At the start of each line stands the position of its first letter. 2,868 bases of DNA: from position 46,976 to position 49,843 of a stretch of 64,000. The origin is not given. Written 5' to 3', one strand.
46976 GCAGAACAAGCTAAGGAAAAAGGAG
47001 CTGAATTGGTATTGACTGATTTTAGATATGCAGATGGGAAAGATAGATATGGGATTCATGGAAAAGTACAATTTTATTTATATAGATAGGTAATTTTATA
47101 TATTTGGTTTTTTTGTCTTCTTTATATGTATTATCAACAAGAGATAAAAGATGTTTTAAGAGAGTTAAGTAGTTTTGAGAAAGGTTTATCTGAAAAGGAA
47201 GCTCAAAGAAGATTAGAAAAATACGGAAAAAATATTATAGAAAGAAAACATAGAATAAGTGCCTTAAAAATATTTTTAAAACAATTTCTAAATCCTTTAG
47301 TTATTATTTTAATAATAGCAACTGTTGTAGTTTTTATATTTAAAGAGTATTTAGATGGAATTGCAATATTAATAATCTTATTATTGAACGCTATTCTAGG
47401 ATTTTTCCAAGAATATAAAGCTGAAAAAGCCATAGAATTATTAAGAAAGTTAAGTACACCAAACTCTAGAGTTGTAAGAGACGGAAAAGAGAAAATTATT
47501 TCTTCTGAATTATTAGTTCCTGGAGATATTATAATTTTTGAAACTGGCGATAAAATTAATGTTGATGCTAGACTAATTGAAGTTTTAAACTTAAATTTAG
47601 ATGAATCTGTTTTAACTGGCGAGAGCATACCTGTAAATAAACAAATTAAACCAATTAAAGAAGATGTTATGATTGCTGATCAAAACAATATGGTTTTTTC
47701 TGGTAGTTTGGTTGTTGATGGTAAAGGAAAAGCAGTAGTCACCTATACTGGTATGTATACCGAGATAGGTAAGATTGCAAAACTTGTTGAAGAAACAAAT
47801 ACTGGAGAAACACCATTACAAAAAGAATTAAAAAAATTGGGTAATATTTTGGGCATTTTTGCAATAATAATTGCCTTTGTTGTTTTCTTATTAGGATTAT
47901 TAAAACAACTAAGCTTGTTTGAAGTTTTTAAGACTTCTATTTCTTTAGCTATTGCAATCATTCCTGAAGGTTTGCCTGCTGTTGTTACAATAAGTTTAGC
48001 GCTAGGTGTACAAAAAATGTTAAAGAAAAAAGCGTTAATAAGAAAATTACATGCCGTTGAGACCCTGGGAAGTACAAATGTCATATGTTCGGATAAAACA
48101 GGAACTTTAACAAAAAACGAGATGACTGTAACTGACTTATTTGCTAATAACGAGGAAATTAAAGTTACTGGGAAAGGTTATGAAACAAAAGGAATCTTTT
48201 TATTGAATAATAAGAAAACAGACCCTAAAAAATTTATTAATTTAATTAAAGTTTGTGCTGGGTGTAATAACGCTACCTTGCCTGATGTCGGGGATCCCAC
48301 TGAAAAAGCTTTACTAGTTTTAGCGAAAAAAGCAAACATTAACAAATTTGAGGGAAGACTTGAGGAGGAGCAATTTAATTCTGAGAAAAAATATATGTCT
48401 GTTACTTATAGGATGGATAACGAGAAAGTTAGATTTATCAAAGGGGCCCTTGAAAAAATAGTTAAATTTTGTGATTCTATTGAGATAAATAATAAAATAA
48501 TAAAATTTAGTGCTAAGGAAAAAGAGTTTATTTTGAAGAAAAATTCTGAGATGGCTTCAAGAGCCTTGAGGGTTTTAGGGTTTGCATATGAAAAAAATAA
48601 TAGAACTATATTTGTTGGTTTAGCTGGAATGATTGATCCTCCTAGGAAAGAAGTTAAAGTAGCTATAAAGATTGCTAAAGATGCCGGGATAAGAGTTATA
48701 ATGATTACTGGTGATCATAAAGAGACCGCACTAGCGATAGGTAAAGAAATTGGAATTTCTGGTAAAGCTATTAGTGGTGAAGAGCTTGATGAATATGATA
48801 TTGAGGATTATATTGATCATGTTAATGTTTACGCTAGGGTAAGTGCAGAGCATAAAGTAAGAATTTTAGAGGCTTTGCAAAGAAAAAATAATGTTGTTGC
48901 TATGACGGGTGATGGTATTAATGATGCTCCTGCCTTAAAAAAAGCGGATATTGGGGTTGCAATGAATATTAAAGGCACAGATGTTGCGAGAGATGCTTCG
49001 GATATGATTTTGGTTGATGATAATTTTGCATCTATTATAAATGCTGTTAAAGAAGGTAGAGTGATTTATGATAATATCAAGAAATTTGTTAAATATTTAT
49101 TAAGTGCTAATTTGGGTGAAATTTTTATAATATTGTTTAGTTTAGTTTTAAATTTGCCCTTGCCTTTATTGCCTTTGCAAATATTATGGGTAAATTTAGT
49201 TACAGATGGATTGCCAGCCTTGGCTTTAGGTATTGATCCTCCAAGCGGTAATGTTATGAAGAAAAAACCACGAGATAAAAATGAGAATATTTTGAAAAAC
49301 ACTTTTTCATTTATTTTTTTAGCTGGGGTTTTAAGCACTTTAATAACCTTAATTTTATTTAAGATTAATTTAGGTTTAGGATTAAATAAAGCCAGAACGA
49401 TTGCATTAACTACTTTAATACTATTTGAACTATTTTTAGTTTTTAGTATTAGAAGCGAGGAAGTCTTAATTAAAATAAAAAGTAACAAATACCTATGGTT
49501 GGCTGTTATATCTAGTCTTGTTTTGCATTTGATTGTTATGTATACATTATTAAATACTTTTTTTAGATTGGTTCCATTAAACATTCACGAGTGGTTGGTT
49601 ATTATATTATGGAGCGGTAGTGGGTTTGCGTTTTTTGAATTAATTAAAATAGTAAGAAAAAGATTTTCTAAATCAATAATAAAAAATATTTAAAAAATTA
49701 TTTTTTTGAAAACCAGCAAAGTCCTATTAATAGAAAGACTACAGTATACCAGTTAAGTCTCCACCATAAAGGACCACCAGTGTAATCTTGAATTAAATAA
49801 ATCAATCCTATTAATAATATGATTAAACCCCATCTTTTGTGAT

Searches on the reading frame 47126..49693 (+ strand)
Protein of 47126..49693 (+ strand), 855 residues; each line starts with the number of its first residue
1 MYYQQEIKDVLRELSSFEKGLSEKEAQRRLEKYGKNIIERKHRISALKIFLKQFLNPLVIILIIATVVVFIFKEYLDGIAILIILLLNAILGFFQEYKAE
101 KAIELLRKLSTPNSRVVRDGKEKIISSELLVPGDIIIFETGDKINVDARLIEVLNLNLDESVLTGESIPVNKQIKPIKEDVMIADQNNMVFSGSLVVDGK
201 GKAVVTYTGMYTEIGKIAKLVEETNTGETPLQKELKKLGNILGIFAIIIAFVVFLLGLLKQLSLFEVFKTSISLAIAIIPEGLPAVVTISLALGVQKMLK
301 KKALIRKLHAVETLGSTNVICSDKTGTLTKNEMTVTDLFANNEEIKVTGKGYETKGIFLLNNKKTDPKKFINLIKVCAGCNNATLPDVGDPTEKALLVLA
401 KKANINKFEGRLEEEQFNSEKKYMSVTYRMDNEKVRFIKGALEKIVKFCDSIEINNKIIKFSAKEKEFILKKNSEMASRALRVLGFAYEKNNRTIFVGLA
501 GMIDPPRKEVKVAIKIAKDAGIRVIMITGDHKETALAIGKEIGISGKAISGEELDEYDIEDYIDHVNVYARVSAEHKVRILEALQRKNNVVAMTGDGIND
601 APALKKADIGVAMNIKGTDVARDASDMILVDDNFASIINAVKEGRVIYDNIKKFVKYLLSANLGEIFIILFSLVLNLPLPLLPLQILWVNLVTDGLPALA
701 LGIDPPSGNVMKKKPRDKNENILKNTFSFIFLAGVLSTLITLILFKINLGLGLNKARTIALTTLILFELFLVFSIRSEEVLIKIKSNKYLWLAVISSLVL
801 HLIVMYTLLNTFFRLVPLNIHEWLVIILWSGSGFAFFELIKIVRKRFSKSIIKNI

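Call 12: search_protein_families(library=ncbifam, proteins=[window:47126-49693:+])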
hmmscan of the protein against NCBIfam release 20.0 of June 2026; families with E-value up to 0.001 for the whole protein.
window:47126-49693:+ (855 aa): 23 families
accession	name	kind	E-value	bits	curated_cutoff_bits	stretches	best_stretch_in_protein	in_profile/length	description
TIGR01522.1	ATPase-IIA2_Ca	equivalog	8.7e-217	721.8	798.3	1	7-846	9-852/854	calcium-transporting P-type ATPase, PMR1-type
TIGR01116.1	ATPase-IIA1_Ca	equivalog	2.5e-205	684.1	703.4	1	51-841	2-795/799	calcium-translocating P-type ATPase, SERCA-type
TIGR01523.1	ATPase-IID_K-Na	equivalog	3.2e-151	505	645.05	3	365-748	425-857/997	potassium/sodium efflux P-type ATPase, fungal-type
TIGR01517.1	ATPase-IIB_Ca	equivalog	5.7e-149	497.9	507.05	1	15-843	50-879/882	calcium-translocating P-type ATPase, PMCA-type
TIGR01647.1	ATPase-IIIA_H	equivalog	1.1e-141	473.5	615.5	1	20-813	1-752/755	plasma-membrane proton-efflux P-type ATPase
TIGR01106.1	ATPase-IIC_X-K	subfamily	2e-127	426.5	946.1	2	15-547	31-610/997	Na,H/K antiporter P-type ATPase subunit alpha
TIGR01524.1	ATPase-IIIB_Mg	equivalog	4.6e-114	382.1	610.75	1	6-831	19-849/867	magnesium-translocating P-type ATPase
TIGR01494.1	ATPase_P-type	subfamily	1.1e-98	330.8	62.3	3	81-344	2-238/478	HAD-IC family P-type ATPase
NF011702.0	PRK15122.1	subfamily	2e-92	310.6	975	1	4-742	33-789/907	magnesium-translocating P-type ATPase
TIGR01525.1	ATPase-IB_hvy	subfamily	7.4e-72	243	346.25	3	61-340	4-271/560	heavy metal translocating P-type ATPase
TIGR01657.1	P-ATPase-V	hypoth_equivalog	1.7e-65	221.3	618.25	2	12-544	131-697/1055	ATP13A2 family polyamine export P-type ATPase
TIGR01512.1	ATPase-IB2_Cd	subfamily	1.9e-52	178.6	313.5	3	60-338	3-255/494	cadmium family heavy metal-translocating P-type ATPase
TIGR01511.1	ATPase-IB1_Cu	subfamily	2.5e-51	175.2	397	3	68-345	35-289/542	copper-translocating P-type ATPase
NF008262.1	PRK11033.1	equivalog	4.7e-46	157.6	1005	3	63-343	183-451/731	zinc/cadmium/mercury/lead-transporting ATPase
NF007952.0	PRK10671.1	equivalog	3.8e-35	121.3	1316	2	83-341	296-545/838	copper-exporting P-type ATPase CopA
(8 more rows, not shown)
